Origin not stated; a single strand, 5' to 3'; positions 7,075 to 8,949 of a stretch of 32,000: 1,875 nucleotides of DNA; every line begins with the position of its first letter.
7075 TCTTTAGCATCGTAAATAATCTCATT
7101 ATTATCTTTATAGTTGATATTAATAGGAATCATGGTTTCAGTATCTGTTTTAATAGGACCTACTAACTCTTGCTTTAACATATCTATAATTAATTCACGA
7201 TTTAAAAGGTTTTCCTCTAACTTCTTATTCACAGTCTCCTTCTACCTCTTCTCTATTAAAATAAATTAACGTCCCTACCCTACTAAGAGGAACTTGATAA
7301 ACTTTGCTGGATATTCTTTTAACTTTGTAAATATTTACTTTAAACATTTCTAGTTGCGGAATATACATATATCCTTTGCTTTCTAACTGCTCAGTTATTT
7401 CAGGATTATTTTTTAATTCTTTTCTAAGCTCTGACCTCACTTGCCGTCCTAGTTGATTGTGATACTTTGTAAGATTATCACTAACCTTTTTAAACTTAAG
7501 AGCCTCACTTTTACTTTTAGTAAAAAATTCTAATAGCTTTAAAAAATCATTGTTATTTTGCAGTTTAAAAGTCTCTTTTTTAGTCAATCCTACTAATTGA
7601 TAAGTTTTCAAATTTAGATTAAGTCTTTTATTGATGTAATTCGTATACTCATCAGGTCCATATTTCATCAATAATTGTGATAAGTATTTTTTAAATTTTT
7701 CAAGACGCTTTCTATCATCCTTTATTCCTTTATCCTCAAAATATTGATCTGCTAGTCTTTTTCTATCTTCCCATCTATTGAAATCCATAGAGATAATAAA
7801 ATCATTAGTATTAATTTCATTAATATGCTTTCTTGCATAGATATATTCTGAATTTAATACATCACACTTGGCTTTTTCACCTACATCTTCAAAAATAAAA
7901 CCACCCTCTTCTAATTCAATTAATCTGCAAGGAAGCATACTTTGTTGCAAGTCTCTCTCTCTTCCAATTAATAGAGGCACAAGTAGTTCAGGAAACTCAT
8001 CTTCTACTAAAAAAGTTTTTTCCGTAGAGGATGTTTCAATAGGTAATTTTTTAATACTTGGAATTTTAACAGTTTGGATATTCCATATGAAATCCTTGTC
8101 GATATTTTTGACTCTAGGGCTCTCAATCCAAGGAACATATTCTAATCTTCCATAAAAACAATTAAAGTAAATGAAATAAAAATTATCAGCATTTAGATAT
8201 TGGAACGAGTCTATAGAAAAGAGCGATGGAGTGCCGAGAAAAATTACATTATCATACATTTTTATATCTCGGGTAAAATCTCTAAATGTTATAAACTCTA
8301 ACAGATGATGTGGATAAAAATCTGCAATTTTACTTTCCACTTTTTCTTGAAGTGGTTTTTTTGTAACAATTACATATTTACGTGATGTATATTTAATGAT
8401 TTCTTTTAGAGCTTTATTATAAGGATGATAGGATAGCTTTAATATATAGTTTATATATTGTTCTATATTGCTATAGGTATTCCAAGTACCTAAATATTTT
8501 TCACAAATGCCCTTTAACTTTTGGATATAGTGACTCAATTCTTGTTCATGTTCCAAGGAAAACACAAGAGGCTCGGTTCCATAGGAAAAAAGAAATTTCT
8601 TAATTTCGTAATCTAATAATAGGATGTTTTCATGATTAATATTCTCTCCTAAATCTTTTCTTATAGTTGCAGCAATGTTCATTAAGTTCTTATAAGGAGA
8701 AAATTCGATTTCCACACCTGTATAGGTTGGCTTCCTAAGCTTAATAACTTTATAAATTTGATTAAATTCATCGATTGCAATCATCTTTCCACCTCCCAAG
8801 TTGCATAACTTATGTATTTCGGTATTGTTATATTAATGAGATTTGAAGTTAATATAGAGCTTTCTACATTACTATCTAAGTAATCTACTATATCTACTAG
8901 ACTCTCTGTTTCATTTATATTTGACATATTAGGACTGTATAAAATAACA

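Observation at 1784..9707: Non-canonical DISARM-like operon: two unknown proteins plus DrmA-like helicase and DrmB-like DUF1998, with no PLD or SNF2 partner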

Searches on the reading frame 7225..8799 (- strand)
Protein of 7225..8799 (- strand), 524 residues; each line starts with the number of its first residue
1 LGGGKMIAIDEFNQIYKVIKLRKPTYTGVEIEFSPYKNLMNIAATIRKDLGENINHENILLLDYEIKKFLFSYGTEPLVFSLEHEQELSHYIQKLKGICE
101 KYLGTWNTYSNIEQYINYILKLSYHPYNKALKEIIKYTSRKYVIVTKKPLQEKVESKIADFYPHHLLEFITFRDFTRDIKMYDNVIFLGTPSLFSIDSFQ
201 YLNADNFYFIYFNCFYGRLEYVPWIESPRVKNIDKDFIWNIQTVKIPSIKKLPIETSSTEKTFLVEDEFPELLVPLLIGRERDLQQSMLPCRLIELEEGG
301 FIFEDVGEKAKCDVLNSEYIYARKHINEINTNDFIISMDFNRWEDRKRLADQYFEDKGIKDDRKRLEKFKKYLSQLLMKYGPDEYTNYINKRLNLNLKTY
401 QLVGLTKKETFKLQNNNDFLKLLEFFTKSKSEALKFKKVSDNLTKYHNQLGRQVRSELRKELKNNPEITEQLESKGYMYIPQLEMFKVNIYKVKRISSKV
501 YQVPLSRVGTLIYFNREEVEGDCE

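Call 5: search_protein_families(library=padloc, proteins=[window:7225-8799:-], max_evalue=0.01)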
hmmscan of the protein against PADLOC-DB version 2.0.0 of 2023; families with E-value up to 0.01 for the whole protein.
window:7225-8799:- (524 aa): 0 families

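Call 6: search_protein_families(library=pfam, proteins=[window:7225-8799:-], max_evalue=0.01)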
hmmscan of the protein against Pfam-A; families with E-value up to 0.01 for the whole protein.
window:7225-8799:- (524 aa): 0 families

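Call 7: search_protein_families(library=padloc, proteins=[window:7225-8799:-], max_evalue=10)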
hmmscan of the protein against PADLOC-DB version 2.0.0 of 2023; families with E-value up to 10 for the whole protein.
window:7225-8799:- (524 aa): 0 families

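Call 8: search_protein_families(library=ncbifam, proteins=[window:7225-8799:-], max_evalue=1)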
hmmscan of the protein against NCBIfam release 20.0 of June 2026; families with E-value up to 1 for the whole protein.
window:7225-8799:- (524 aa): 0 families

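Call 12: find_homologous_proteins(query=window:7225-8784:-, max_evalue=0.001)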
Query window:7225-8784:- (519 aa): 3 proteins with E <= 0.001 among 8000 candidates.
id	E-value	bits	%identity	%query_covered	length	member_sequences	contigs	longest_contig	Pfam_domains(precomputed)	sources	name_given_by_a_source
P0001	0.0e+0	1161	100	100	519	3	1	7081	-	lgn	-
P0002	1.2e-250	851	75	98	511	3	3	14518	-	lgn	-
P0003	1.1e-110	389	39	99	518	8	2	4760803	-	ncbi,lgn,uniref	ncbi:hypothetical protein MKY88_19480 [Lysinibacillus sp. FSL R7-0073]|uniref:hypothetical protein n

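Call 14: find_encoding_contigs(protein=P0003, flank=10000, max_places=3)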
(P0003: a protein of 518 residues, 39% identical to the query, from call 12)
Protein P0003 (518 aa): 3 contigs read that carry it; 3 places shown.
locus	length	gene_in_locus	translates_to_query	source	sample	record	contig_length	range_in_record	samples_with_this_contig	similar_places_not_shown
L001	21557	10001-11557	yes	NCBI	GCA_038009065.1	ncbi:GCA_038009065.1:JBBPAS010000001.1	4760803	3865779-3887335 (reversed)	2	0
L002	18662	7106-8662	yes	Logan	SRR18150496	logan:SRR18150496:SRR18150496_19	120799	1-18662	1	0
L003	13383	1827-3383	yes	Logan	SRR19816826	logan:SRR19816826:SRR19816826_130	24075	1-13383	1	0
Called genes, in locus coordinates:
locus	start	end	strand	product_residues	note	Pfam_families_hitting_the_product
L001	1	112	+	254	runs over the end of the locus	PF01844:HNH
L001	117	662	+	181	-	-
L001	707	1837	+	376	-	-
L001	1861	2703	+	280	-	-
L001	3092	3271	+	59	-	-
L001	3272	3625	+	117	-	-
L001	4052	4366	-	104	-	-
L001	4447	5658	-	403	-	PF01381:HTH_3, PF00145:DNA_methylase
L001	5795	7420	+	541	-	PF07728:AAA_5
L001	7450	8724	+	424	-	PF09563:RE_LlaJI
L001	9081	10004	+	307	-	-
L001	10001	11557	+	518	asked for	-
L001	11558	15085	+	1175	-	PF00270:DEAD (faint), PF00271:Helicase_C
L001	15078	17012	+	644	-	PF09369:MZB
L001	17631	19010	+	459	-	-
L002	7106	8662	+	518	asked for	-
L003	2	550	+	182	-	?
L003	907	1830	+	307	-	-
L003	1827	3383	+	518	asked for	-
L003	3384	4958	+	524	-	-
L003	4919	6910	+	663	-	PF00271:Helicase_C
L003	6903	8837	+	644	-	PF09369:MZB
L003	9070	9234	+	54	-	-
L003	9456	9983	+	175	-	-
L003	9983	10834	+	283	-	-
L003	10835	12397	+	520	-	-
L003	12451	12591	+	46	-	-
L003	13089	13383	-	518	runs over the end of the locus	-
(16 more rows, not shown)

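Call 15: find_encoding_contigs(protein=P0002, flank=10000, max_places=3)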
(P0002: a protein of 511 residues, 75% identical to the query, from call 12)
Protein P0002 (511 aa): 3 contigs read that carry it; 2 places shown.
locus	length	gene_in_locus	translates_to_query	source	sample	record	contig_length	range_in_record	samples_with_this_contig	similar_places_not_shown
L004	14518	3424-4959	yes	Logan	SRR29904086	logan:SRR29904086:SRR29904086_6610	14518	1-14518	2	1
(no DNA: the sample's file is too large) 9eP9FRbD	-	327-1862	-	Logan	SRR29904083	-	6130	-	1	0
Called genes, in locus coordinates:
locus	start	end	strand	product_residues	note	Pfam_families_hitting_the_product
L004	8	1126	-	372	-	PF00155:Aminotran_1_2, PF00266:Aminotran_5 (weak)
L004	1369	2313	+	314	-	PF01844:HNH (weak)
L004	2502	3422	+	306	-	-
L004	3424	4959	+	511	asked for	-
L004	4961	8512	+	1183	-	PF00271:Helicase_C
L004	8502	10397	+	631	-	PF09369:MZB (weak)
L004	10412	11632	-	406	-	PF00145:DNA_methylase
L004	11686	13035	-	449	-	PF02976:MutH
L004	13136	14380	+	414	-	PF00145:DNA_methylase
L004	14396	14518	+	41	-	?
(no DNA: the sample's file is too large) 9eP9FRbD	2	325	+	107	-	?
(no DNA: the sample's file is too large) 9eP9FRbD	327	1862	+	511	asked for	-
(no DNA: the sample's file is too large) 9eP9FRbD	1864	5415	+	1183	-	PF00271:Helicase_C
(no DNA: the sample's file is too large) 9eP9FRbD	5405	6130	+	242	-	?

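Call 30: search_protein_representatives(alignment_id=A1)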
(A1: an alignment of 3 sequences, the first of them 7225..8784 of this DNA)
Query: 3 sequences, 517 profile positions. Proteins with E-value up to 0.001 (for the whole library): 32; up to 1e-10: 13; up to 1e-30: 7. The best 32 are listed.
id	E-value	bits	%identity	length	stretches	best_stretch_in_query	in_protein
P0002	4.3e-289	976.0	-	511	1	4-516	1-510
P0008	5.7e-178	609.3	-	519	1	3-514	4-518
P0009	1.6e-115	403.3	-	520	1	4-514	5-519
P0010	1.1e-82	295.0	-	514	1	5-509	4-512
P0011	5.8e-64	233.2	-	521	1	1-510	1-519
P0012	4.7e-34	134.5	-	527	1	40-502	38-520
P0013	8.4e-33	130.4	-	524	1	26-500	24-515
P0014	3.0e-30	122.0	-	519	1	23-508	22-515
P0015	6.1e-30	120.9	-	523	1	73-512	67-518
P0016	1.9e-29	119.3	-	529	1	4-511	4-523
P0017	2.1e-26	109.2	-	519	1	25-506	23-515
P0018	1.1e-12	64.0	-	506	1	8-503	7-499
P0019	6.5e-11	58.1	-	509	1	95-506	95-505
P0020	1.3e-10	57.1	-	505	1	6-500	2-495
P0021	9.1e-09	51.1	-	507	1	7-508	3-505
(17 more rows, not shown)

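Call 37: search_protein_families(library=ncbifam, alignment_id=A2, max_evalue=0.01)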
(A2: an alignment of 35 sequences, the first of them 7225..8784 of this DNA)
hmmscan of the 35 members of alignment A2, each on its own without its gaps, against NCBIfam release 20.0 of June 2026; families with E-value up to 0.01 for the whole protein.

A. member 1, window:7225-8784:- (519 aa): 0 families

B. families by the number of members that match (of 35 scanned): 5 families
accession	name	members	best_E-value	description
NF038316.1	DrmE_fam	15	3.6e-27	DrmE family protein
NF038323.1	DISARM_DrmE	3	6.5e-13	DISARM system-associated protein DrmE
TIGR00920.1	2A060605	1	0.00014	hydroxymethylglutaryl-CoA reductase (NADPH)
NF006256.0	PRK08404.1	1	0.00087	V-type ATP synthase subunit H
NF040957.1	Arch_PMK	1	0.0047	phosphomevalonate kinase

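Call 38: find_homologous_proteins(query=A2, max_evalue=0.001)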
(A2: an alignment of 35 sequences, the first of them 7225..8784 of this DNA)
Query A2 (35 sequences) (519 aa, profile of the alignment): 3 proteins with E <= 0.001 among 8000 candidates.
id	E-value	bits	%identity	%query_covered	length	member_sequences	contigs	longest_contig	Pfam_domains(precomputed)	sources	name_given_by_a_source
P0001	5.4e-148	512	100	100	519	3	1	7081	-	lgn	-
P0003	1.5e-145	504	39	99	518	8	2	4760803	-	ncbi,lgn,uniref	ncbi:hypothetical protein MKY88_19480 [Lysinibacillus sp. FSL R7-0073]|uniref:hypothetical protein n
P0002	5.0e-142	492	75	98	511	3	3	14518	-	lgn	-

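Call 45: search_protein_families(library=ncbifam, proteins=[P0008, P0009, P0010, P0011, P0012, P0013, P0014, P0015, P0016, P0017], max_evalue=0.1)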
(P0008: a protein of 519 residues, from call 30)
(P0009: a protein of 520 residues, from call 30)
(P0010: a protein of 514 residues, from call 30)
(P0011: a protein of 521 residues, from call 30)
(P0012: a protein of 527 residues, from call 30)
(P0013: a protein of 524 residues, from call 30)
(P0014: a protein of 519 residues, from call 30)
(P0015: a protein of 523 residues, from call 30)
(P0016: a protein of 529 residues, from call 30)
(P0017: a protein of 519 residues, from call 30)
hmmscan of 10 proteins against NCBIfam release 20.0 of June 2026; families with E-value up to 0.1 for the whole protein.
P0008 (519 aa): 0 families

P0009 (520 aa): 0 families

P0010 (514 aa): 0 families

P0011 (521 aa): 1 family
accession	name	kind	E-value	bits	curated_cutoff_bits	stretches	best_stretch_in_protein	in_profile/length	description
TIGR03642.1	cas_csx14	hypoth_equivalog_domain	0.042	14.1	90.35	0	66-98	52-84/124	CRISPR-associated protein Csx14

P0012 (527 aa): 0 families

P0013 (524 aa): 0 families

P0014 (519 aa): 2 families
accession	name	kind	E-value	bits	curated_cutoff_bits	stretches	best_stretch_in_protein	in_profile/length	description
NF038316.1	DrmE_fam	subfamily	4.7e-19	68.2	80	1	29-508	336-832/838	DrmE family protein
NF040957.1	Arch_PMK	equivalog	0.0047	16.5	500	1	411-499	193-280/316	phosphomevalonate kinase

P0015 (523 aa): 1 family
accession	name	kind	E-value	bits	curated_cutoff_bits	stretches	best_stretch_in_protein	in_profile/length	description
NF038316.1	DrmE_fam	subfamily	9e-08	30.8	80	1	31-482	338-809/838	DrmE family protein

P0016 (529 aa): 1 family
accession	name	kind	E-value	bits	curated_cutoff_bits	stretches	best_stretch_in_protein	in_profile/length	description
NF038316.1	DrmE_fam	subfamily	1.6e-08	33.4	80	1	98-511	413-830/838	DrmE family protein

P0017 (519 aa): 1 family
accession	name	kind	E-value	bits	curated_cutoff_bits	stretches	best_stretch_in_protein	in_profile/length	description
NF038316.1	DrmE_fam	subfamily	1.4e-14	53.4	80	1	7-508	307-830/838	DrmE family protein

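Call 68: predict_structure(alignment_id=A4)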
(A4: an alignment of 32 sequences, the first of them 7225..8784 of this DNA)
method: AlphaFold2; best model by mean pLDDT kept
length: 519 residues; sequences in the alignment: 32
mean_pLDDT: 85.9   pTM: 0.76
mean pLDDT of the five models: 85.9, 85.1, 85.0, 83.6, 83.0
residues with pLDDT >= 90: 306; 70-90: 141; 50-70: 56; < 50: 16
segments of 3 or more residues with pLDDT < 50: 224-227, 511-519
pLDDT, mean of each block of 10 residues (from residue 1): 57 64 93 92 93 91 92 86 92 94 91 90 95 94 88 93 91 85 90 69 94 73 51 84 66 72 88 70 90 91 94 91 93 80 90 95 95 96 96 92 91 95 95 95 92 91 84 82 90 92 83 31
secondary structure, 60 per line:
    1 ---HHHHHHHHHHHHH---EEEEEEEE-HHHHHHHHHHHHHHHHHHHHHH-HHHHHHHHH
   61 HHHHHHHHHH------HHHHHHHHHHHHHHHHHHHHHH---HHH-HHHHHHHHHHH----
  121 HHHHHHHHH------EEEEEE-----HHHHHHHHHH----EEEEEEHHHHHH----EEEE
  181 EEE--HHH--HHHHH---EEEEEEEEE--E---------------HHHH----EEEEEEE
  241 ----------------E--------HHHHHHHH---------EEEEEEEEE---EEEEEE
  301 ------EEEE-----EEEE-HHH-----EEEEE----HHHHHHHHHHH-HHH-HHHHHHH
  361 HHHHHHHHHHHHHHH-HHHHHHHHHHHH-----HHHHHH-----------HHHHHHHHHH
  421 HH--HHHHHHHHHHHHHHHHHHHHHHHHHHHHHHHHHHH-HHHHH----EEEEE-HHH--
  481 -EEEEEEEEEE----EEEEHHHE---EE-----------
elements in order: H4-16 E20-27 H29-50 H52-70 H77-98 H106-116 H121-129 E136-141 H147-156 E161-166 H167-172 E177-183 H191-195 E199-207 H226-229 E234-240 H266-273 E283-291 E295-300 E307-310 E316-319 E329-333 H338-348 H354-375 H377-388 H394-399 H411-422 H425-459 H461-465 E470-474 E482-491 E496-499

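Call 73: fold_search(model_id=the predicted structure, library=pdb)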
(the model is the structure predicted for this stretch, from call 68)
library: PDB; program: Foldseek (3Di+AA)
matches with E <= 10: 415; with E <= 0.001: 0
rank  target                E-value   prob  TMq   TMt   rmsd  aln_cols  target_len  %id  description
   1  5jc7_A                6.7e-03  0.97  0.22  0.19   8.6       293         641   13  Crystal structure of chicken MDA5 with 5'p 24-mer dsRNA and ADP-Mg2+ at 2.75 A resolution. (released 2016-06-01)
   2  2hjv_A                2.4e-02  0.96  0.13  0.38   9.0       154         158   11  Structure of the second domain (residues 207-368) of the Bacillus subtilis YxiN protein (released 2006-12-12)
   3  3wry_D                4.8e-02  0.77  0.16  0.19   9.4       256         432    6  Crystal structure of helicase complex 2 (released 2014-08-13)
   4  6h61_A                7.2e-02  0.69  0.22  0.18   8.4       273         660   12  CryoEM structure of the MDA5-dsRNA filament with 89 degree twist and without nucleotide (released 2018-11-21)
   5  4db2_A                1.1e-01  0.23  0.13  0.22  15.7       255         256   12  Mss116p DEAD-box helicase domain 2 bound to an RNA duplex (released 2012-08-29)
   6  6p4w_A                1.4e-01  0.51  0.18  0.21  11.4       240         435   12  XPB helicase in a complex with truncated Bax1 from Sulfurisphaera tokodaii at 2.96 Angstrom resolution (released 2020-06-03)
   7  4gl2_A                1.5e-01  0.35  0.21  0.18   8.8       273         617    9  Structural Basis for dsRNA duplex backbone recognition by MDA5 (released 2013-01-09)
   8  9t4v_K                1.5e-01  0.21  0.16  0.11  13.8       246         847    9  Activation intermediate of ALC1/CHD1L bound to a PARylated nucleosome (released 2025-11-19)
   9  5che_A                1.7e-01  0.33  0.18  0.21   9.8       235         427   11  Crystal structure of Arabidopsis glutamyl-tRNA reductase in complex with its regulatory proteins (released 2016-02-03)
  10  5dca_A                1.8e-01  0.10  0.10  0.04  16.7       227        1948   12  Crystal structure of yeast full length Brr2 in complex with Prp8 Jab1 domain (released 2015-12-16)
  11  4b3g_B                2.2e-01  0.47  0.14  0.12   8.2       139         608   11  crystal structure of Ighmbp2 helicase in complex with RNA (released 2012-09-26)
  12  5m59_A                2.2e-01  0.08  0.09  0.04  18.3       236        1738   11  Crystal structure of Chaetomium thermophilum Brr2 helicase core in complex with Prp8 Jab1 domain (released 2016-12-21)
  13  5nt7_B                2.3e-01  0.85  0.12  0.37   5.7       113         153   17  Structure of the LOTUS domain of Oskar in complex with the C-terminal RecA-like domain of Vasa (released 2017-05-17)
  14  2hjv_B                2.8e-01  0.54  0.13  0.37   8.9       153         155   10  Structure of the second domain (residues 207-368) of the Bacillus subtilis YxiN protein (released 2006-12-12)
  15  7w1r                  2.8e-01  0.47  0.15  0.15   7.4       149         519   10  Crystal structure of human Suv3 monomer (released 2022-05-11)
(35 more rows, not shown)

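Call 76: search_solved_structures(query=A4, max_evalue=1)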
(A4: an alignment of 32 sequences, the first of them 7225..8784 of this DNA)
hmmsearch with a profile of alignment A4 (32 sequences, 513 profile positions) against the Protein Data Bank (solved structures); distinct sequences matched with E-value up to 1: 2.
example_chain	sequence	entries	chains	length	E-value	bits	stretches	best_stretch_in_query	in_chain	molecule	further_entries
3jqh_A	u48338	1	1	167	0.00055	21.9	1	26-129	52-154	C-type lectin domain family 4 member M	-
2l2e_A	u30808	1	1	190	0.2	13.5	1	150-210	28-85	Calcium-binding protein NCS-1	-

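Call 79: fold_search(model_id=the predicted structure, library=viral)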
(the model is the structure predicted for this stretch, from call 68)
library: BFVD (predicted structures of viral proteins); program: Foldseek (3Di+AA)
matches with E <= 10: 544; with E <= 0.001: 3
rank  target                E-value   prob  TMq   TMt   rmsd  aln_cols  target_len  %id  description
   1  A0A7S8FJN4            3.8e-04  0.98  0.19  0.28  16.7       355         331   10  (no name in the UniProt tables at hand)
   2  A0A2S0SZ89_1          4.2e-04  1.00  0.13  0.07   7.7       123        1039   20  Replicase [Murine feces-associated hepe-like virus]
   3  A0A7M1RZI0            8.5e-04  1.00  0.22  0.23  13.8       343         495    9  Putative DNA-directed RNA polymerase [uncultured phage cr127_1]
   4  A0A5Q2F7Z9            2.3e-03  0.99  0.14  0.15   9.7       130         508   17  DNA helicase [Lactococcus phage P596]
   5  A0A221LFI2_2          3.7e-03  1.00  0.14  0.08   7.2       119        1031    8  Putative replicase (Fragment) [Barns Ness breadcrumb sponge hepe-like virus 3]
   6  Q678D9                4.1e-03  0.97  0.19  0.27  10.9       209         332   14  Uncharacterized protein [lymphocystis disease virus-China]
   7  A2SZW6                7.4e-03  0.16  0.11  0.11  29.6       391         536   12  Polyprotein (Fragment) [Blackberry virus X]
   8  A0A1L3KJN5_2          1.2e-02  0.95  0.16  0.09   9.4       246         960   10  (no name in the UniProt tables at hand)
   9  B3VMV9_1              1.2e-02  0.63  0.14  0.08  19.9       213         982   12  Polyprotein [Sclerotinia sclerotiorum RNA virus L]
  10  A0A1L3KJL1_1          1.2e-02  0.77  0.14  0.06  18.2       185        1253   13  Alphavirus-like MT domain-containing protein (Fragment) [Beihai hepe-like virus 1]
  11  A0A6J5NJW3            1.4e-02  0.54  0.15  0.23  16.6       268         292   10  COG1875 NYN ribonuclease and ATPase of PhoH family domains [uncultured Caudovirales phage]
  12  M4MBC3                1.4e-02  0.44  0.18  0.21  16.0       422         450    9  (no name in the UniProt tables at hand)
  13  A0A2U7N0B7            1.7e-02  0.93  0.15  0.07  11.6       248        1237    8  (no name in the UniProt tables at hand)
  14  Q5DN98                2.4e-02  0.77  0.19  0.20  13.6       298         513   11  Helicase [Alphaproteobacteria phage PhiJL001]
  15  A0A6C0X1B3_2          2.4e-02  0.75  0.14  0.08  12.5       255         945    9  Polyprotein [Apple virus A]
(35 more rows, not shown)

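Call 82: search_protein_families(library=pfam, proteins=[L004:11686-13035:-], max_evalue=0.01)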
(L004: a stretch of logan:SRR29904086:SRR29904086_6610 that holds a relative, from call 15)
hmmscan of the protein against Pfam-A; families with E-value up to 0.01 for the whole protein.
L004:11686-13035:- (449 aa): 1 family
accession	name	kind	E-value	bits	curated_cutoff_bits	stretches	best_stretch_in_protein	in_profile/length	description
PF02976.21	MutH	-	2.8e-37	127.1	23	2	46-148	1-103/103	DNA mismatch repair enzyme MutH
